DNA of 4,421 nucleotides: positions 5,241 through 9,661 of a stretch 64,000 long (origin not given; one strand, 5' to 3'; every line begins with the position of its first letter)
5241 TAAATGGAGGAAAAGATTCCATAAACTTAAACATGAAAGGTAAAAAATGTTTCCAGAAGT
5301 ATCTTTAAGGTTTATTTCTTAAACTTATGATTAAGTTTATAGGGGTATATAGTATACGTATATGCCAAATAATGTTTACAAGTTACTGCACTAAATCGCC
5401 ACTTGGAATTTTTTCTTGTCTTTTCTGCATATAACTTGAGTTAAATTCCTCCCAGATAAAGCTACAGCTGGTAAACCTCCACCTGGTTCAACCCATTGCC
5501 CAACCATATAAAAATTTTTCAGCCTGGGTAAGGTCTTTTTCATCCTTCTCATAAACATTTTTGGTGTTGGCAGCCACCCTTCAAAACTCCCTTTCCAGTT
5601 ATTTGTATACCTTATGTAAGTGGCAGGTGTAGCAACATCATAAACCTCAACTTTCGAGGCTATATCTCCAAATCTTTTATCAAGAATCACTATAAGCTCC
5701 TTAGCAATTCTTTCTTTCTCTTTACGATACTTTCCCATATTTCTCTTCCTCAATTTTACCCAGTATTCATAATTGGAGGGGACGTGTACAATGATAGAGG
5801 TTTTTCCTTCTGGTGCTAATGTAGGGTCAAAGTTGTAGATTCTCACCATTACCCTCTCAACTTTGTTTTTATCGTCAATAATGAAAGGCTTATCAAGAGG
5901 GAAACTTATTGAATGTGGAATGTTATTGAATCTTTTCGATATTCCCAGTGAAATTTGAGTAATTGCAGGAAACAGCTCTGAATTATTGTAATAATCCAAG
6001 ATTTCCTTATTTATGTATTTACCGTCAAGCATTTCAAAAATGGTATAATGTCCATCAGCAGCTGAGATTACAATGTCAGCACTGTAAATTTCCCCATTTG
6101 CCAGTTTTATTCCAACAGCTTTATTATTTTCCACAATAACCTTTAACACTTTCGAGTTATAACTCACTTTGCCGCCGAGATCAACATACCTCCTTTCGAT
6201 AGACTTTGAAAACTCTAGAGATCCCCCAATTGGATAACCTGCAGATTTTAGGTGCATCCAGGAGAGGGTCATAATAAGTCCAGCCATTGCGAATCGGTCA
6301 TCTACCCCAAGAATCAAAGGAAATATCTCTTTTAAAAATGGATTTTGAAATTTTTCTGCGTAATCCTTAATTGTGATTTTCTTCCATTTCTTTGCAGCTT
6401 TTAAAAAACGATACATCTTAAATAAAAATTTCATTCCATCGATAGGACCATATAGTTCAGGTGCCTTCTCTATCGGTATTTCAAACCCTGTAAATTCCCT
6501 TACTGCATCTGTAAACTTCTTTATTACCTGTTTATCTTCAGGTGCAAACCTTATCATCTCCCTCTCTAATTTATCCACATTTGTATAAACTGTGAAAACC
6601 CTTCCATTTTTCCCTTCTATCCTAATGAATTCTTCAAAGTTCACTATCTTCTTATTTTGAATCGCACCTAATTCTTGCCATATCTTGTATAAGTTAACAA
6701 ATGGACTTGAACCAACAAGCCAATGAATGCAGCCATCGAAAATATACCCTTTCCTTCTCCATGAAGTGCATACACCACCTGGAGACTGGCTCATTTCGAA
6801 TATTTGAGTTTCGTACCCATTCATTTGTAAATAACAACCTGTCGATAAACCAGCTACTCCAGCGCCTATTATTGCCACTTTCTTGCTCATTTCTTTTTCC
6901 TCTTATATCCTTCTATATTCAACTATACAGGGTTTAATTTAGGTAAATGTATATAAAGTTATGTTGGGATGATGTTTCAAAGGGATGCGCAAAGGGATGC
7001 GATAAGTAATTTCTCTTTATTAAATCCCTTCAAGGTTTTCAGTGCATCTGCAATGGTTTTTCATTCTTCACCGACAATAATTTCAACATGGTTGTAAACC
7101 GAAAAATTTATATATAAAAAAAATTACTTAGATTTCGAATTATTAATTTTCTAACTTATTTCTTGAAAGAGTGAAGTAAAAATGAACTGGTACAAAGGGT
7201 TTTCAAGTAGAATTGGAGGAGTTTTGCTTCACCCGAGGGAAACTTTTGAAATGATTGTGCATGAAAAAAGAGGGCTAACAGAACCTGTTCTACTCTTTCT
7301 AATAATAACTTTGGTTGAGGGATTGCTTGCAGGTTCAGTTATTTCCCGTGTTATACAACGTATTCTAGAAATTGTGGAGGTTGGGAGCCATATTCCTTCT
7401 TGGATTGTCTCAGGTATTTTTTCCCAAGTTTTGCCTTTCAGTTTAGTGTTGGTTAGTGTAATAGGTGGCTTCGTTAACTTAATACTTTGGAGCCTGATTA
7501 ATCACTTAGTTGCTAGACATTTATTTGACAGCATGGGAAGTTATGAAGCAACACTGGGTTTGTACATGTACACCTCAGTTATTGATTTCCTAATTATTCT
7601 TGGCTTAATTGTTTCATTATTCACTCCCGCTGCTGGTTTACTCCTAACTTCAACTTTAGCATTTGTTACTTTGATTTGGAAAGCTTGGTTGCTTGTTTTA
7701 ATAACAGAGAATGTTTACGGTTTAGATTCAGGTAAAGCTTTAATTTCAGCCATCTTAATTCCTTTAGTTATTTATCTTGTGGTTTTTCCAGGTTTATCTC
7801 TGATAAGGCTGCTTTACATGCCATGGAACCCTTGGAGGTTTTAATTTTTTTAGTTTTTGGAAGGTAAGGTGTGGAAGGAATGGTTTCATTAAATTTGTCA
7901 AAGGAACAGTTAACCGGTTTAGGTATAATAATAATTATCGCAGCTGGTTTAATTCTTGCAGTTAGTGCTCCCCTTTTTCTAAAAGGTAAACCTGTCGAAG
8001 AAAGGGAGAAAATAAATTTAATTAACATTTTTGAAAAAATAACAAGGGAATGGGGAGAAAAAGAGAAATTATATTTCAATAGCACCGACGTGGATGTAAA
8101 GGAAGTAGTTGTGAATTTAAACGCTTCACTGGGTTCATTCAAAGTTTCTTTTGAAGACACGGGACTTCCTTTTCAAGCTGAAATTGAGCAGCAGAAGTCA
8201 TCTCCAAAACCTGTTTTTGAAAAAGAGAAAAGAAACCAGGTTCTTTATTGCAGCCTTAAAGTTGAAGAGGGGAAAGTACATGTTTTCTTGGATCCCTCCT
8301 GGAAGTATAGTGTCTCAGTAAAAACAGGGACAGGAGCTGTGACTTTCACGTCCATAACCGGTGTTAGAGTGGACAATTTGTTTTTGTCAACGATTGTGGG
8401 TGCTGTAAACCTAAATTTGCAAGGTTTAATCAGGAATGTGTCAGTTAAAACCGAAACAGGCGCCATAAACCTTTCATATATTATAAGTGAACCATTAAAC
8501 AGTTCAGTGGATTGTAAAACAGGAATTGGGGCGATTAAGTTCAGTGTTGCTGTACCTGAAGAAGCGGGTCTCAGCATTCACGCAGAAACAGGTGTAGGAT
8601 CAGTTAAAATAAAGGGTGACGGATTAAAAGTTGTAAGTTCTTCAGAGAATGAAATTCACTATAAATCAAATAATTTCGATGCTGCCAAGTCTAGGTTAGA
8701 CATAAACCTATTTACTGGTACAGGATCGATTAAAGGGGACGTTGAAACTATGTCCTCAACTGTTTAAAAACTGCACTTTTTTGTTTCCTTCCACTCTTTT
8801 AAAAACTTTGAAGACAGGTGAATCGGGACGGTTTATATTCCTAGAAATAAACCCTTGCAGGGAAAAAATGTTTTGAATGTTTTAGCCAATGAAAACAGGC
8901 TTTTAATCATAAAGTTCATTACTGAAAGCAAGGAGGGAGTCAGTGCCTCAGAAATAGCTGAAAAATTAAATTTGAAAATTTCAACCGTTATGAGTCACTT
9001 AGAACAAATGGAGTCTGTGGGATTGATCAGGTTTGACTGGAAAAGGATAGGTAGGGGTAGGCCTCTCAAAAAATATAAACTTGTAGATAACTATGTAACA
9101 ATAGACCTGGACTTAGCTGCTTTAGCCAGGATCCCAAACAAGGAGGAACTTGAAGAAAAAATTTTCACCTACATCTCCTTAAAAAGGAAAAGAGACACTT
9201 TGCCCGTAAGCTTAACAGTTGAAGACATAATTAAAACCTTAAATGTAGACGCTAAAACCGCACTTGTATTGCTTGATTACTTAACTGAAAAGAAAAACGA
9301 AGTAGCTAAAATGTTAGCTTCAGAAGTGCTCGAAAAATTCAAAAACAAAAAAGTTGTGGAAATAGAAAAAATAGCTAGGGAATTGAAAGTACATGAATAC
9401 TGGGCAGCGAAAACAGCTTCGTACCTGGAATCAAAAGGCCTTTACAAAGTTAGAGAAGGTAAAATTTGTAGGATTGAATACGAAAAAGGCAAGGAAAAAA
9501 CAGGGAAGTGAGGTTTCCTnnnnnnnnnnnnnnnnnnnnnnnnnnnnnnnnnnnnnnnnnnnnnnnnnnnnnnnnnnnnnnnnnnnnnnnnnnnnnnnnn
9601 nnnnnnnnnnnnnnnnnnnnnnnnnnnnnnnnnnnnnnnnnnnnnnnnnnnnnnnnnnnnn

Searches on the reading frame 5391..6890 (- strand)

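Call 10: search_protein_families(library=pfam, proteins=[window:5391-6890:-])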
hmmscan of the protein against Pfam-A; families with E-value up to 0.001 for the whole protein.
window:5391-6890:- (499 aa): 7 families
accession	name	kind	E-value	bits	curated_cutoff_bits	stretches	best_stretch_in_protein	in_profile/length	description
PF01593.30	Amino_oxidase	-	5.4e-17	62.6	19.8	1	12-485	1-440/443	Flavin containing amine oxidoreductase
PF13450.12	NAD_binding_8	-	6e-15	55.7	21.9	1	7-74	1-68/68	NAD(P)-binding Rossmann-like domain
PF01266.30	DAO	-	3.5e-09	37.1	27.9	1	4-54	1-50/353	FAD dependent oxidoreductase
PF07992.20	Pyr_redox_2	-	7.7e-05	22.7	26.1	0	3-42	1-36/291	Pyridine nucleotide-disulphide oxidoreductase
PF06100.17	MCRA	-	0.00062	19.2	23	0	3-93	2-95/495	MCRA family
PF01946.23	Thi4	-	0.00074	19.2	26.2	0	3-40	18-56/235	Thi4 family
PF00070.33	Pyr_redox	-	0.00077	20.4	22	0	4-37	1-34/82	Pyridine nucleotide-disulphide oxidoreductase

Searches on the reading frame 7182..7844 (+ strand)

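Call 10: search_protein_families(library=pfam, proteins=[window:7182-7844:+])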
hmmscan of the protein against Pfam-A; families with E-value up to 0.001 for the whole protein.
window:7182-7844:+ (220 aa): 1 family
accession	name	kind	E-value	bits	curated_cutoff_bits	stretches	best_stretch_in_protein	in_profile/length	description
PF04893.22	Yip1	-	1.4e-17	64.6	28.6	1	13-201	2-170/173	Yip1 domain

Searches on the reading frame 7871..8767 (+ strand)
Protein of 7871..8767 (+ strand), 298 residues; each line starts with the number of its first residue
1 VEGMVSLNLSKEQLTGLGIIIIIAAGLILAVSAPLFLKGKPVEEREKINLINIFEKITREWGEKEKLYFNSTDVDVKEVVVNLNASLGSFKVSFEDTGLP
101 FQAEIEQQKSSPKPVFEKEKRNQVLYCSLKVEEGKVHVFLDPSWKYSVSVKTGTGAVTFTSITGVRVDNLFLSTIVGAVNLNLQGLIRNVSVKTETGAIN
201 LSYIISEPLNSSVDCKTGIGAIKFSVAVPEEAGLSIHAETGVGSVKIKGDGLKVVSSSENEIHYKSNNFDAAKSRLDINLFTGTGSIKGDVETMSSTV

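Call 10: search_protein_families(library=pfam, proteins=[window:7871-8767:+])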
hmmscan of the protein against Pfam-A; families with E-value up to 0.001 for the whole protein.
window:7871-8767:+ (298 aa): 1 family
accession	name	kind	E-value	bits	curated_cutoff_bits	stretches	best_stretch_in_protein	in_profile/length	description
PF09922.15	LiaF-like_C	-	2.8e-06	27.6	29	1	198-288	27-113/114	Cell wall-active antibiotics response LiaF, C-terminal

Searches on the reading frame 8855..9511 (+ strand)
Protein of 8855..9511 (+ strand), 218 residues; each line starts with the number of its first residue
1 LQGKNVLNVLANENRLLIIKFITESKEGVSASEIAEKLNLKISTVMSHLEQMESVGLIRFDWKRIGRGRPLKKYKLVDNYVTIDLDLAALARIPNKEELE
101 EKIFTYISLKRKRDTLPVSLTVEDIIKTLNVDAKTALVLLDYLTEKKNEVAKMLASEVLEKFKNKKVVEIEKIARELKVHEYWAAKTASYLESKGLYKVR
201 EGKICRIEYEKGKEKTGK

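Call 10: search_protein_families(library=pfam, proteins=[window:8855-9511:+])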
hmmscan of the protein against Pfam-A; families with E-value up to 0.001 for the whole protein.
window:8855-9511:+ (218 aa): 21 families
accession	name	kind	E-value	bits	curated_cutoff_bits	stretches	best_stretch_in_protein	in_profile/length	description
PF12840.13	HTH_20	-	3e-10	40.4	27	1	10-59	1-49/51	Helix-turn-helix domain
PF08279.18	HTH_11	-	1.6e-07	31.5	25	1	15-56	2-43/55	HTH domain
PF13412.12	HTH_24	-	1.7e-07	31.1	21.9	1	12-59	2-48/48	Winged helix-turn-helix DNA-binding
PF01325.25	Fe_dep_repress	-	5.1e-07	30.2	26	0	22-59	16-53/60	Iron dependent repressor, N-terminal DNA binding domain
PF14493.12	HTH_40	-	3.1e-06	27.8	27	1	26-66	10-49/89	Helix-turn-helix domain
PF09339.16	HTH_IclR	-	6.3e-06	26.3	22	1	16-61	6-51/52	IclR helix-turn-helix domain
PF01022.26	HTH_5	-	9.1e-06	25.9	22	1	13-58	2-45/47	Bacterial regulatory protein, arsR family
PF01978.25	TrmB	-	1.1e-05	25.6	25.6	0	26-78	20-66/68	Sugar-specific transcriptional regulator TrmB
PF01047.28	MarR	-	1.8e-05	24.9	24.6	1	26-59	15-48/59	MarR family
PF02082.26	Rrf2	-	2.4e-05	24.9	30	0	159-203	15-59/132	Iron-dependent Transcriptional regulator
PF12802.13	MarR_2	-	3.4e-05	24.4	27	0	17-59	9-51/61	MarR family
PF25212.1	HVO_A0114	-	3.8e-05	23.8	27.6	1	12-73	21-80/84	HVO_A0114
PF13384.12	HTH_23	-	0.00016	21.8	24.6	0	14-47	6-36/50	Homeodomain-like domain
PF08784.17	RPA_C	-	0.0002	22.5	22.6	0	18-58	59-99/106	Replication protein A C terminal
PF13551.12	HTH_29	-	0.0002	21.9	28.1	1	25-72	8-55/64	Winged helix-turn helix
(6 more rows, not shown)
